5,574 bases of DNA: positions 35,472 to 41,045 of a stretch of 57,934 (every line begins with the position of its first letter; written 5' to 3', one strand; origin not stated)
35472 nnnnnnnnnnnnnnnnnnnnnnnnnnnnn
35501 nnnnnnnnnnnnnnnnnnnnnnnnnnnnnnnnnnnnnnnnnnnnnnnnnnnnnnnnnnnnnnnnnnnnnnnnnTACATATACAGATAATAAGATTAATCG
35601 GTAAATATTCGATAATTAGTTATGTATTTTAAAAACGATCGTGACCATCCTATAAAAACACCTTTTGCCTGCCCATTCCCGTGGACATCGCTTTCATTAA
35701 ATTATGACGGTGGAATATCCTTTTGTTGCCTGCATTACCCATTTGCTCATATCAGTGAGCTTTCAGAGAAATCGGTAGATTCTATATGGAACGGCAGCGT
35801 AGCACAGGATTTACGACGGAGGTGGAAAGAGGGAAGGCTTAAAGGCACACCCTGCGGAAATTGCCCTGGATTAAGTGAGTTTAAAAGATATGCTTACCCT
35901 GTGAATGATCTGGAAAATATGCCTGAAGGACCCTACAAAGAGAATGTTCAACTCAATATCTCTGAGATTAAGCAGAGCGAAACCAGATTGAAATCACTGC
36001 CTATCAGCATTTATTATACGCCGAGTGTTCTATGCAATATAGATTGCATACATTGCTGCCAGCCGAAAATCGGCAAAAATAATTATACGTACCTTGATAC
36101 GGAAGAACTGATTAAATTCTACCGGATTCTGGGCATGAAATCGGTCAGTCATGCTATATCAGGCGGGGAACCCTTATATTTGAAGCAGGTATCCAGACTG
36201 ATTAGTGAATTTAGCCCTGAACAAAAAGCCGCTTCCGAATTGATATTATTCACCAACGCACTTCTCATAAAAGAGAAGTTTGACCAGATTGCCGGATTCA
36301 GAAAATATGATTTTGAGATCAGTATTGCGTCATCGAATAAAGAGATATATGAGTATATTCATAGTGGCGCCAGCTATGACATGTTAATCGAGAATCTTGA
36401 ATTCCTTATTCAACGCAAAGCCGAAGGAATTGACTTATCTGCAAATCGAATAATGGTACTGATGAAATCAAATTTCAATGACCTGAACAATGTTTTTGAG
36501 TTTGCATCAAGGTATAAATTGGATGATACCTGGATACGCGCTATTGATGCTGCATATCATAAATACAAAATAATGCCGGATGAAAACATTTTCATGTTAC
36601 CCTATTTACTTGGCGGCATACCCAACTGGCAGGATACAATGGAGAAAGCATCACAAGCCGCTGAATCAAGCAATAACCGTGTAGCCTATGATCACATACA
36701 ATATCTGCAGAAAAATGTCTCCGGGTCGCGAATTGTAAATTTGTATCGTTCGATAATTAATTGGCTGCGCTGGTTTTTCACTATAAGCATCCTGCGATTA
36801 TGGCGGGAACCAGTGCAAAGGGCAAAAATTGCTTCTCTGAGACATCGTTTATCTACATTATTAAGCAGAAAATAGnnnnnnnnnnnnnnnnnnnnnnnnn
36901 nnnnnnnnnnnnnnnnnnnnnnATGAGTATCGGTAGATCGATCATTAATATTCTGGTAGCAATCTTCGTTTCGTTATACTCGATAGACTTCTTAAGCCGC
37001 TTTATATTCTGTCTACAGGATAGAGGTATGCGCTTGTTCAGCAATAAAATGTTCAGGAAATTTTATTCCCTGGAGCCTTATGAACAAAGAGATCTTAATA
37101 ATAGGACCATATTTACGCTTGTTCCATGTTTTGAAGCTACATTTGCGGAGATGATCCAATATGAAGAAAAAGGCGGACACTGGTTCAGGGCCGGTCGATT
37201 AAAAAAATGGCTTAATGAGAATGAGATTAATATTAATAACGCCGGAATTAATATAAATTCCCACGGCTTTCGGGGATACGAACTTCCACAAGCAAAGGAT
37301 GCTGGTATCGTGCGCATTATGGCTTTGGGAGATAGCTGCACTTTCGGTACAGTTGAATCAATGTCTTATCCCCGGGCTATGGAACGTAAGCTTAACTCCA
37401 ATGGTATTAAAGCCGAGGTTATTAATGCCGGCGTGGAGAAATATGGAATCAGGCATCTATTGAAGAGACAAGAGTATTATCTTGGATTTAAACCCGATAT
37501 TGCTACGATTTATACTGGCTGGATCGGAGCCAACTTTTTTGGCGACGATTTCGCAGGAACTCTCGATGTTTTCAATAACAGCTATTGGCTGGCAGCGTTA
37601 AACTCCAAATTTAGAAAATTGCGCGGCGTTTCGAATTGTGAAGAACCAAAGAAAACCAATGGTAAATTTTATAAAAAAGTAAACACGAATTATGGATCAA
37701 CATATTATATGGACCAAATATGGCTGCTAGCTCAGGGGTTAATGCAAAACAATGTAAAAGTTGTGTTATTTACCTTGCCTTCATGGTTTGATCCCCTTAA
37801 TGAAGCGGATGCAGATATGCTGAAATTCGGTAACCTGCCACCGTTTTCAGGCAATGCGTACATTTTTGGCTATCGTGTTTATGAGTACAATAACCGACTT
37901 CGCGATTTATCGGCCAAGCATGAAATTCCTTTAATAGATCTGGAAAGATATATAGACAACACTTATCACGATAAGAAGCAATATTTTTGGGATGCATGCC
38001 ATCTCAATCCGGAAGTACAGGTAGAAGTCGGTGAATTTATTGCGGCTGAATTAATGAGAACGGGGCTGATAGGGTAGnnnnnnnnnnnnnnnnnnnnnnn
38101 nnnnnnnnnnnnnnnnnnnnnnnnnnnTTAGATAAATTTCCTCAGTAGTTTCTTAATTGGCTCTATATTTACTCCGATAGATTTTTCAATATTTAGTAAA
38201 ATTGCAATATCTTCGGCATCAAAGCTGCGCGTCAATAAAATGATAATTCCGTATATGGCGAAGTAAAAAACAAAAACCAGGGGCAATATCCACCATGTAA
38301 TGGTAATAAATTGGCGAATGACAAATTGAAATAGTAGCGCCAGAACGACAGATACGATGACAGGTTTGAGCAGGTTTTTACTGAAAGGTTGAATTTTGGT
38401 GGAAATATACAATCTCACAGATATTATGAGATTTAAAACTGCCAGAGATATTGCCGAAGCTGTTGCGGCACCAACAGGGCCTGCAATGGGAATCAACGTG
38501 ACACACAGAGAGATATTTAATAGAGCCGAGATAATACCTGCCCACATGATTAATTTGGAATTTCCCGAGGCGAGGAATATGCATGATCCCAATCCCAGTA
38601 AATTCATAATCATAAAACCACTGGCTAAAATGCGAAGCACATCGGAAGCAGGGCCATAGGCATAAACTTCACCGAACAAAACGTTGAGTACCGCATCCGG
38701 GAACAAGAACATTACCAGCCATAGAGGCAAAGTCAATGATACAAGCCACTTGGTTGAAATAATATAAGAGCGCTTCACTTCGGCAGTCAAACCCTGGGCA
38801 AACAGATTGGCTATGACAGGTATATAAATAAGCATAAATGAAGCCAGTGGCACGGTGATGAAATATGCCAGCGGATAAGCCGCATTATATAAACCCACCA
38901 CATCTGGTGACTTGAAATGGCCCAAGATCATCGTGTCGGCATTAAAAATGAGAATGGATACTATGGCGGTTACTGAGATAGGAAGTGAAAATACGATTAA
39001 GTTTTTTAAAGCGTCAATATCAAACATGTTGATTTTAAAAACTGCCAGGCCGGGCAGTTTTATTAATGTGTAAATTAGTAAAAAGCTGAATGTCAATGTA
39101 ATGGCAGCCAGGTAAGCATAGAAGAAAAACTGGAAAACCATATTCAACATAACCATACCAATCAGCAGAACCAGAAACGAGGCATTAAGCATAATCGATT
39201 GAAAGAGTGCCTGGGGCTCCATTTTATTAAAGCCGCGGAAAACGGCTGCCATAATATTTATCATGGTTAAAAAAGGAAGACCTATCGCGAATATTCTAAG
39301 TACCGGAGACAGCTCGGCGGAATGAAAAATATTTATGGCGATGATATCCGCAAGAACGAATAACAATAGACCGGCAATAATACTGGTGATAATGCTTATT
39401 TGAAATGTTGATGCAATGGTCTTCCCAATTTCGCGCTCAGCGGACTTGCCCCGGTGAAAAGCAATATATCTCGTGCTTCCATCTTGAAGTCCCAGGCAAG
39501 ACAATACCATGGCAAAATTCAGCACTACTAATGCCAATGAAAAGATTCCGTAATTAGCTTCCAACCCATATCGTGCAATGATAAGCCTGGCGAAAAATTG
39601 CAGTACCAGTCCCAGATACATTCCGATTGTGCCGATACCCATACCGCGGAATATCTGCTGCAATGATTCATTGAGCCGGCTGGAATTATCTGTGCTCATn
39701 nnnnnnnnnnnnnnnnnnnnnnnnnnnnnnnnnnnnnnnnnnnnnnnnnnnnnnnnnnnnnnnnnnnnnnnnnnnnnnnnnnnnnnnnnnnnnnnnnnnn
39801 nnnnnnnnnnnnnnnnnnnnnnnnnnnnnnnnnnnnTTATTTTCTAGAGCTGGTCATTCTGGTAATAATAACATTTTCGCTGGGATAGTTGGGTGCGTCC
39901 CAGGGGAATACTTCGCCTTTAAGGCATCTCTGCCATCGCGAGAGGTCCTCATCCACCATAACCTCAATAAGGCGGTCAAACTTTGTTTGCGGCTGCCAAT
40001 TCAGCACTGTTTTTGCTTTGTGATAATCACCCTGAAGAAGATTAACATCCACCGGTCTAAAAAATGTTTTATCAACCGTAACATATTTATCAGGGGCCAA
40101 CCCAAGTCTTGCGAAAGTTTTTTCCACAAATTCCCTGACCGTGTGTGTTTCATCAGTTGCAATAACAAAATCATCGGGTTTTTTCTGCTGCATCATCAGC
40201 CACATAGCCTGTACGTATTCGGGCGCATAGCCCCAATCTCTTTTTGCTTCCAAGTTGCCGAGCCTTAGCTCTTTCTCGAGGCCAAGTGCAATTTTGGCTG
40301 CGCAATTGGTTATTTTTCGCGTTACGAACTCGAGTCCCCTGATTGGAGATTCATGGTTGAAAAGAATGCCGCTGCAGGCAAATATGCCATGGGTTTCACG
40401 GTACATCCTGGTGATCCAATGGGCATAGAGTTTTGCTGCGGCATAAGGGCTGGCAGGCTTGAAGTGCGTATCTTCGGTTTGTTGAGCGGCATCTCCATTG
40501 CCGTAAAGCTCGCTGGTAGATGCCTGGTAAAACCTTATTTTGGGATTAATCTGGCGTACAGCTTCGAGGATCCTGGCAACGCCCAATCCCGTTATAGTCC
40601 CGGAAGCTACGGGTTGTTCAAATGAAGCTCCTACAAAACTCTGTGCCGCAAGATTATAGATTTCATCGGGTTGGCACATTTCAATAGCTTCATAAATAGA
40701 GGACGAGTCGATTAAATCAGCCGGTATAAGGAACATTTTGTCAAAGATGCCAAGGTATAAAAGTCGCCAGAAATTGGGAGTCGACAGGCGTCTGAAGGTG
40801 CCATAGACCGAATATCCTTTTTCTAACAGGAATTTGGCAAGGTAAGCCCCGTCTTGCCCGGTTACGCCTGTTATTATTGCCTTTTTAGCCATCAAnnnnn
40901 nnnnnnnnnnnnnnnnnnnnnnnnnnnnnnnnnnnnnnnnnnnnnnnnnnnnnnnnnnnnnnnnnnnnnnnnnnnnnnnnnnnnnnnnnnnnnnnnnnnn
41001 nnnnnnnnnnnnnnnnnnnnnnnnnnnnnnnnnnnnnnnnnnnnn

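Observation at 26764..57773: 31-kb island combining OSTs, flippases, three glycosyltransferase classes, heavy sugar tailoring and a giant sequon-rich secreted protein: candidate complete protein N-glycosylation / envelope glycan system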

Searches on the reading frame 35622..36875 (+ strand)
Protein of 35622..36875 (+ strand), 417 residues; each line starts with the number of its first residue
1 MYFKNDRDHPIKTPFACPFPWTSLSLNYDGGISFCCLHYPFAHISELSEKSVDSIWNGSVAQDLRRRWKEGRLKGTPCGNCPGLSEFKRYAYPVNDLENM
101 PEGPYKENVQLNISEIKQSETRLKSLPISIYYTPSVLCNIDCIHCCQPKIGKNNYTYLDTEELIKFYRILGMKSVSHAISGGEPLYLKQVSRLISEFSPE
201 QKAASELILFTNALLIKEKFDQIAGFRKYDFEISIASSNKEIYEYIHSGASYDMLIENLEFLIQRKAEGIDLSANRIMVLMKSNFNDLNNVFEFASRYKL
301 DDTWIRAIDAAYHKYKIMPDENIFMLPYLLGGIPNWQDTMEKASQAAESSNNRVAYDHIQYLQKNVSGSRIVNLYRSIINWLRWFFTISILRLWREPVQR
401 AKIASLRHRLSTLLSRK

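Call 4: search_protein_families(library=pfam, proteins=[window:35622-36875:+], max_evalue=0.01)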
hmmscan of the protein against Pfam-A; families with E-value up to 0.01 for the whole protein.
window:35622-36875:+ (417 aa): 2 families
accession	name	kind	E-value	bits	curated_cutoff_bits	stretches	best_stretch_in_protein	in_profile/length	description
PF04055.27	Radical_SAM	-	5.7e-14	53.1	29.5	1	134-295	3-166/166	Radical SAM superfamily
PF13186.11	SPASM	-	1.3e-09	38.7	21.5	1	17-82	1-67/67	Iron-sulfur cluster-binding domain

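Call 14: search_protein_families(library=ncbifam, proteins=[window:35622-36875:+], max_evalue=0.001)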
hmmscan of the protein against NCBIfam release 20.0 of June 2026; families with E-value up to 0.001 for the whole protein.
window:35622-36875:+ (417 aa): 21 families
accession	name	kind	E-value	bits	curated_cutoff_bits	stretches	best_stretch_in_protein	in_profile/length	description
NF033640.1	N_Twi_rSAM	subfamily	1.1e-23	84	170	1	14-321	2-324/398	twitch domain-containing radical SAM protein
NF001199.0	PRK00164.2-1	equivalog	2.2e-11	43.5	231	1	123-297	11-177/308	GTP 3',8-cyclase MoaA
TIGR02666.1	moaA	equivalog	2.2e-11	43.3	284.05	1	138-310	20-195/336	GTP 3',8-cyclase MoaA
TIGR03470.1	HpnH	equivalog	5.9e-11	41.9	225.05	1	105-325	5-213/318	adenosyl-hopene transferase HpnH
TIGR02668.1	moaA_archaeal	equivalog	8.3e-11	41.4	325.25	1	137-297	19-175/303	GTP 3',8-cyclase MoaA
TIGR04317.1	W_rSAM_matur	equivalog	1.5e-10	40.8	380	1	130-303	6-179/349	tungsten cofactor oxidoreductase radical SAM maturase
TIGR03962.1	mycofact_rSAM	equivalog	1.4e-09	37.6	265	1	126-299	10-177/339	mycofactocin radical SAM maturase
TIGR03977.1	rSAM_pair_HxsC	equivalog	2.2e-09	36.6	267.9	1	138-297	35-192/292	His-Xaa-Ser system radical SAM maturase HxsC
TIGR04250.1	SCM_rSAM_ScmE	equivalog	5e-08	32.2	400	1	136-294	11-164/358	SynChlorMet cassette radical SAM/SPASM protein ScmE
TIGR04054.1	rSAM_NirJ1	equivalog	2.4e-06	26.4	650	1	126-301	35-203/387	putative heme d1 biosynthesis radical SAM protein NirJ1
NF041298.1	rSAM_mat_DynA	equivalog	2.6e-06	26.7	450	1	134-300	7-179/356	dynobactin maturation radical SAM/SPASM protein DynA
TIGR02109.1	PQQ_syn_pqqE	equivalog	2.9e-06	26.4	381.35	1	127-302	6-176/358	pyrroloquinoline quinone biosynthesis protein PqqE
TIGR04311.1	rSAM_Geo_metal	subfamily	1.3e-05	24.4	400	1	130-300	5-179/423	radical SAM/SPASM family putative metalloenzyme maturase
TIGR04163.1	rSAM_cobopep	equivalog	4.5e-05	22.4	375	1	114-296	52-236/428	peptide-modifying radical SAM enzyme CbpB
NF041718.1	rSAM_phane_AMC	equivalog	0.0001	21.4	425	1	129-236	7-117/362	cyclophane-forming radical SAM peptide maturase AmcB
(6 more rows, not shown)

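Call 41: search_solved_structures(query=window:35622-36875:+, max_evalue=0.01)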
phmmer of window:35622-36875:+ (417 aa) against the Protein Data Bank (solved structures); distinct sequences matched with E-value up to 0.01: 7.
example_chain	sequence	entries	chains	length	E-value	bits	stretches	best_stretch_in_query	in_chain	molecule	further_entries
5v1q_A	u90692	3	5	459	4.8e-05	25.6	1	92-231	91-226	Radical SAM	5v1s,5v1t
7n7i_A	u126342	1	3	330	0.00016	23.9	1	121-240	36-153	Viperin-like enzyme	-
6b4c_A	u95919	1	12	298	0.00019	23.6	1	122-240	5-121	Viperin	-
9dgw_A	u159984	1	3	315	0.00031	22.9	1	124-240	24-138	Radical SAM core domain-containing protein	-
9dfw_A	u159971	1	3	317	0.00032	22.9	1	124-240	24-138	Radical SAM core domain-containing protein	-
2fb2_A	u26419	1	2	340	0.00064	21.9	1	135-261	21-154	Molybdenum cofactor biosynthesis protein A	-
1tv7_A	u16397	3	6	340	0.00069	21.8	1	135-261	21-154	Molybdenum cofactor biosynthesis protein A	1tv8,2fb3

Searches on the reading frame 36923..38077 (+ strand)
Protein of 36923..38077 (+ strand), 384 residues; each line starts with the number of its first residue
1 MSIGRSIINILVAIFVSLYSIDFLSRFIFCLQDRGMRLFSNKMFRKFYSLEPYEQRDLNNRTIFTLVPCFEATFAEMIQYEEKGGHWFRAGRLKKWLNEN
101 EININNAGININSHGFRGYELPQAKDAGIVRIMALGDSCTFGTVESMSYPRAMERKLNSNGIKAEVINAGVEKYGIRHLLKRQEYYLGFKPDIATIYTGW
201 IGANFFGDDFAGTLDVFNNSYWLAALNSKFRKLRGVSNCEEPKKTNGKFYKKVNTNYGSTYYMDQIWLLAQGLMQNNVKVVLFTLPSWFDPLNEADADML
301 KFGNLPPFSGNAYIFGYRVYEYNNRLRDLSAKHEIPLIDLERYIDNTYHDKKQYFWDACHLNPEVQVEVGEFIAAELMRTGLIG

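Call 4: search_protein_families(library=pfam, proteins=[window:36923-38077:+], max_evalue=0.01)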
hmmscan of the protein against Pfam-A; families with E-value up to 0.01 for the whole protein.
window:36923-38077:+ (384 aa): 2 families
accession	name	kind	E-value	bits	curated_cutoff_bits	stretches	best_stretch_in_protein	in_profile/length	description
PF13472.12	Lipase_GDSL_2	-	1.7e-10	42.1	32.9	1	134-364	1-174/178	GDSL-like Lipase/Acylhydrolase family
PF00657.28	Lipase_GDSL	-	0.00042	20.9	23.6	1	132-371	1-206/208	GDSL-like Lipase/Acylhydrolase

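Call 14: search_protein_families(library=ncbifam, proteins=[window:36923-38077:+], max_evalue=0.001)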
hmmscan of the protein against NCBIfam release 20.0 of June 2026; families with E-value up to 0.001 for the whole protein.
window:36923-38077:+ (384 aa): 0 families

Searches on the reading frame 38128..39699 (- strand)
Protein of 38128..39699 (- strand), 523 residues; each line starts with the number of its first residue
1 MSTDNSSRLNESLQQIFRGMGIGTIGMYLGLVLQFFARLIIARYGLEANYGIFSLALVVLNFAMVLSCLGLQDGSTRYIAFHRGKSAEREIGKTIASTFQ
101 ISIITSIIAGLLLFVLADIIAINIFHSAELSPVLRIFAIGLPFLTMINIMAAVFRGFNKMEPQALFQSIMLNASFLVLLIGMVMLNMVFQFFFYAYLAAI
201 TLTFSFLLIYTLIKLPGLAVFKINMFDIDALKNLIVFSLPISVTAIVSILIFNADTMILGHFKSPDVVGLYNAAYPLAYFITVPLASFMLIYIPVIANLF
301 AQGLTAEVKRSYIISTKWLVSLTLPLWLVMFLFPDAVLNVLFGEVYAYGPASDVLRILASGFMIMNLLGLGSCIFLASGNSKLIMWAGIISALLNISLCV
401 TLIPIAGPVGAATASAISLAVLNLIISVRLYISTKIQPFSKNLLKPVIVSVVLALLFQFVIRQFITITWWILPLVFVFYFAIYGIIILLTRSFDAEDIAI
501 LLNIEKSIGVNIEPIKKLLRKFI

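Call 4: search_protein_families(library=pfam, proteins=[window:38128-39699:-], max_evalue=0.01)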
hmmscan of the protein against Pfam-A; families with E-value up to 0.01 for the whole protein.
window:38128-39699:- (523 aa): 4 families
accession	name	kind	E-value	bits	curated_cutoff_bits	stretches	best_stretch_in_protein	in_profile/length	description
PF01943.22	Polysacc_synt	-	4.5e-19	69.4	28.2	1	18-299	3-273/274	Polysaccharide biosynthesis protein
PF13440.11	Polysacc_synt_3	-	7.8e-17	61.9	23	1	46-346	7-288/293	Polysaccharide biosynthesis protein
PF01554.23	MatE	-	8.4e-13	48.8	24.9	1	240-400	1-160/161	MatE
PF03023.19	MurJ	-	5.2e-05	22.5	27.4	1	286-469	251-437/451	Lipid II flippase MurJ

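Call 14: search_protein_families(library=ncbifam, proteins=[window:38128-39699:-], max_evalue=0.001)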
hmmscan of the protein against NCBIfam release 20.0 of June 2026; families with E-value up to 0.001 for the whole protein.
window:38128-39699:- (523 aa): 5 families
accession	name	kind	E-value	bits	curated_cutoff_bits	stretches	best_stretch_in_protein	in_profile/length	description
TIGR00797.1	matE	subfamily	1.1e-11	44.3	147.4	1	254-477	15-241/396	MATE family efflux transporter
TIGR02900.1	spore_V_B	equivalog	1.2e-11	44.1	372.3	1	31-480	16-486/488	stage V sporulation protein B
NF041871.1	Wzx_EPS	equivalog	5.1e-09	35.4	800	1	107-479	85-453/492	exopolysaccharide biosynthesis flippase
NF058658.1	Oglyco_Wzx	exception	1.2e-05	24.6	720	1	18-492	12-465/478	O-glycosylation flippase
NF050818.1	PolSacchBiosHfsF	equivalog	0.0001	21.5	700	1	43-455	29-428/468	polysaccharide biosynthesis protein HfsF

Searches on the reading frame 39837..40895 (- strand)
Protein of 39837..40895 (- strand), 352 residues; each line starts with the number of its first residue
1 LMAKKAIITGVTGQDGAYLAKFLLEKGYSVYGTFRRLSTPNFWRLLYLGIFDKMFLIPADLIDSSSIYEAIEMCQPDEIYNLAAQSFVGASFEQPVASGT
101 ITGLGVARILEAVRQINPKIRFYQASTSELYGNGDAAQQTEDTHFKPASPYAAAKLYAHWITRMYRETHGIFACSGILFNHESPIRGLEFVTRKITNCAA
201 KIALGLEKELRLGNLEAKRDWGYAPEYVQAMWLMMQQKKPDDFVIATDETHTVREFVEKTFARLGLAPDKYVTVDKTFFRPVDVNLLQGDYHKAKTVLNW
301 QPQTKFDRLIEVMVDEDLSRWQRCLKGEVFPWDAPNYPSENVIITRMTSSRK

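Call 4: search_protein_families(library=pfam, proteins=[window:39837-40895:-], max_evalue=0.01)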
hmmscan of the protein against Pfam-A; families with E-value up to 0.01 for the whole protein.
window:39837-40895:- (352 aa): 3 families
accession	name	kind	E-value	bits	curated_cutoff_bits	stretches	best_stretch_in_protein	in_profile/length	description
PF16363.11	GDP_Man_Dehyd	-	2.3e-122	409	27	1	7-313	1-332/332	GDP-mannose 4,6 dehydratase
PF01370.27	Epimerase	-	1.7e-61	208.1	20.9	1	7-246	2-240/240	NAD dependent epimerase/dehydratase family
PF04321.23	RmlD_sub_bind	-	1e-08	35.1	27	1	6-178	3-152/287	RmlD substrate binding domain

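Call 14: search_protein_families(library=ncbifam, proteins=[window:39837-40895:-], max_evalue=0.001)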
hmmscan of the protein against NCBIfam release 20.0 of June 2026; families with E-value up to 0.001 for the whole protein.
window:39837-40895:- (352 aa): 11 families
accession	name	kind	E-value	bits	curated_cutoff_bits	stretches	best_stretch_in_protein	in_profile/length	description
TIGR01472.1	gmd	equivalog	2.4e-120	401.8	415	1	4-319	1-340/342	GDP-mannose 4,6-dehydratase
TIGR01181.1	dTDP_gluc_dehyt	equivalog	8.1e-28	97.4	365.1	1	53-315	51-309/321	dTDP-glucose 4,6-dehydratase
TIGR02622.1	CDP_4_6_dhtase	equivalog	8.5e-24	84.3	278.45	1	3-168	4-171/352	CDP-glucose 4,6-dehydratase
TIGR04180.1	EDH_00030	hypoth_equivalog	1.3e-20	73.6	475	1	7-304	2-296/297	NAD-dependent 4,6-dehydratase LegB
TIGR01179.1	galE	equivalog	4.2e-18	65.3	262.3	1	7-168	3-162/332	UDP-glucose 4-epimerase GalE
NF007582.0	PRK10217.1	equivalog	1.4e-13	50.6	698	1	4-271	2-278/355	dTDP-glucose 4,6-dehydratase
NF007490.0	PRK10084.1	subfamily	9.8e-11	41.2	649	1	56-319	54-336/361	dTDP-glucose 4,6-dehydratase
NF043036.1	ErythonDh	equivalog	6.7e-07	28.8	325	1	5-161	2-159/321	D-erythronate dehydrogenase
TIGR01214.1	rmlD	equivalog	0.0002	20.5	224.05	1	7-180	3-153/285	dTDP-4-dehydrorhamnose reductase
NF011728.1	PRK15181.1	equivalog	0.0004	19.5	760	0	76-165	91-183/348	Vi polysaccharide biosynthesis UDP-N-acetylglucosaminuronic acid C-4 epimerase TviC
TIGR03466.1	HpnA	hypoth_equivalog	0.00053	19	367.65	1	5-159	2-149/327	hopanoid-associated sugar epimerase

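Call 82: search_solved_structures(query=window:39837-40895:-, max_evalue=1e-20)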
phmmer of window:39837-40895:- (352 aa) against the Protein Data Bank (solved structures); distinct sequences matched with E-value up to 1e-20: 13.
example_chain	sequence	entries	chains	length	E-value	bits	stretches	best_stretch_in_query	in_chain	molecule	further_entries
2z1m_A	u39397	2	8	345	1.5e-119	402.4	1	1-321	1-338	GDP-D-mannose dehydratase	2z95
1rpn_A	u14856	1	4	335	5.3e-117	394.1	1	2-323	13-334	GDP-mannose 4,6-dehydratase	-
1n7g_A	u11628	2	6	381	4.4e-105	354.9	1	4-323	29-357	GDP-D-mannose-4,6-dehydratase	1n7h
5uzh_A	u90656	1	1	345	1.3e-95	323.8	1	4-320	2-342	NafoA.00085.b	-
6gpj_A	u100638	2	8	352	8.1e-95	321.1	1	3-265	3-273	GDP-mannose 4,6 dehydratase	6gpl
1t2a_A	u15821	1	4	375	1.1e-94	320.7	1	3-265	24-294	GDP-mannose 4,6 dehydratase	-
5in4_A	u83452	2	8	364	1.7e-94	320.1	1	6-265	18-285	GDP-mannose 4,6 dehydratase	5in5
6gpk_A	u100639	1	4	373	2.7e-94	319.4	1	3-265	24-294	GDP-mannose 4,6 dehydratase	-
6q94_B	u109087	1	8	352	2.9e-94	319.3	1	3-265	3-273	GDP-mannose 4,6 dehydratase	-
7kf3_A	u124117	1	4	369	5.2e-93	315.2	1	2-265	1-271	GDP-mannose 4,6-dehydratase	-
1db3_A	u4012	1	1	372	1.1e-91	310.8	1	4-266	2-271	GDP-MANNOSE 4,6-DEHYDRATASE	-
7us5_A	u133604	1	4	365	1.6e-29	106.5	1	1-326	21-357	GDP-D-GLYCERO-D-MANNO-HEPTOSE 4,6-DEHYDRATASE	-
2pk3_A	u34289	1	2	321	8.2e-29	104.1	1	4-309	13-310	GDP-6-deoxy-D-lyxo-4-hexulose reductase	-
